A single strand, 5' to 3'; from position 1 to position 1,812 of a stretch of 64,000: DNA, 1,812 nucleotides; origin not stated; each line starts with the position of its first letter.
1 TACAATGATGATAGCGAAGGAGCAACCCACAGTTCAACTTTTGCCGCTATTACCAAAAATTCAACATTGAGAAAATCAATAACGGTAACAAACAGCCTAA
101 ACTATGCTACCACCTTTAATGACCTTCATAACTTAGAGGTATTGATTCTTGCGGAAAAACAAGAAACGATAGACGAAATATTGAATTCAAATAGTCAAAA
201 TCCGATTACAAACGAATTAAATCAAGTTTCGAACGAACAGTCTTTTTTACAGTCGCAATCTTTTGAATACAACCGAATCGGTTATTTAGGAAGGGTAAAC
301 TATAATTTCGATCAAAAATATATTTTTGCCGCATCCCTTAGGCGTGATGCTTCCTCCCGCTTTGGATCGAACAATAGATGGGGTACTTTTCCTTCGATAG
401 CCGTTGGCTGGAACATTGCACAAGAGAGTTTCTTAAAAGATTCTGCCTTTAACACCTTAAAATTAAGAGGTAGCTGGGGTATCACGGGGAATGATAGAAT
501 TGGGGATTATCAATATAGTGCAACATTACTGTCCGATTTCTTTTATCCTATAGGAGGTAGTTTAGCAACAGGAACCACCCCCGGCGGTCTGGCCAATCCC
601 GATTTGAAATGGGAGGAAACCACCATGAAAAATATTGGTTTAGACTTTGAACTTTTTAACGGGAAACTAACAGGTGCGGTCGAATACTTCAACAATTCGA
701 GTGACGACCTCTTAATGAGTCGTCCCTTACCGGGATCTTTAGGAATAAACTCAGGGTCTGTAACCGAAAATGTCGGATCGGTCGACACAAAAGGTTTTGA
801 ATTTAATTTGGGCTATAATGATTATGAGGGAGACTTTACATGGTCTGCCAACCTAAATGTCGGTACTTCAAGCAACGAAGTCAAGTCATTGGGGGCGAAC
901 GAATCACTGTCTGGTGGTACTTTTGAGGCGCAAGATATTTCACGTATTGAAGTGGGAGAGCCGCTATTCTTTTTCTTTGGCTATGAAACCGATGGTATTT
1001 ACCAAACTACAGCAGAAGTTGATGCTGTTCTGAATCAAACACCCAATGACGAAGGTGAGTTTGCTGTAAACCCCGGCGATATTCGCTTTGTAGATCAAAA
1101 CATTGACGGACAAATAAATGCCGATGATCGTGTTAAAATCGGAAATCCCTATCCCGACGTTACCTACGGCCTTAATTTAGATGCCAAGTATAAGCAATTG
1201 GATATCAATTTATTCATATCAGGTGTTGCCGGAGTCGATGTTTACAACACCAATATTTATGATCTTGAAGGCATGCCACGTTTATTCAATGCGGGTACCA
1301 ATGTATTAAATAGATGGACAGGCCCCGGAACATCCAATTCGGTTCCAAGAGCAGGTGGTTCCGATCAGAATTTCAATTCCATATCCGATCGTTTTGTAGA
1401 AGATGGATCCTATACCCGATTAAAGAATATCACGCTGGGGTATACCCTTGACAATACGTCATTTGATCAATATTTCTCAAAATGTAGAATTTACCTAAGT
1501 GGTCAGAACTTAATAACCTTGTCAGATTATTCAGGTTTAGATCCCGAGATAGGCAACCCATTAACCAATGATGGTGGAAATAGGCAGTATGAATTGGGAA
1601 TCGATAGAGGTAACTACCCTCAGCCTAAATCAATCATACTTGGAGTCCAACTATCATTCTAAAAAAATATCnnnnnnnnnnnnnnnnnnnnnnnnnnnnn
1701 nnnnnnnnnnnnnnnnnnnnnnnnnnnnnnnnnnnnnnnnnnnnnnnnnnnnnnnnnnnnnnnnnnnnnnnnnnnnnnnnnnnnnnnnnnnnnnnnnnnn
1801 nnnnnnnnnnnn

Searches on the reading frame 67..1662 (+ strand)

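Call 69: search_protein_families(library=pfam, proteins=[window:67-1662:+], max_evalue=0.00001)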
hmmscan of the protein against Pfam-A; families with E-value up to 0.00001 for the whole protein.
window:67-1662:+ (531 aa): 1 family
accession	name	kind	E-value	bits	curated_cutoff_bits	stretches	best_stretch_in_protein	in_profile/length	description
PF00593.30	TonB_dep_Rec_b-barrel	-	7.5e-21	75.9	27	1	52-266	151-343/436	TonB dependent receptor-like, beta-barrel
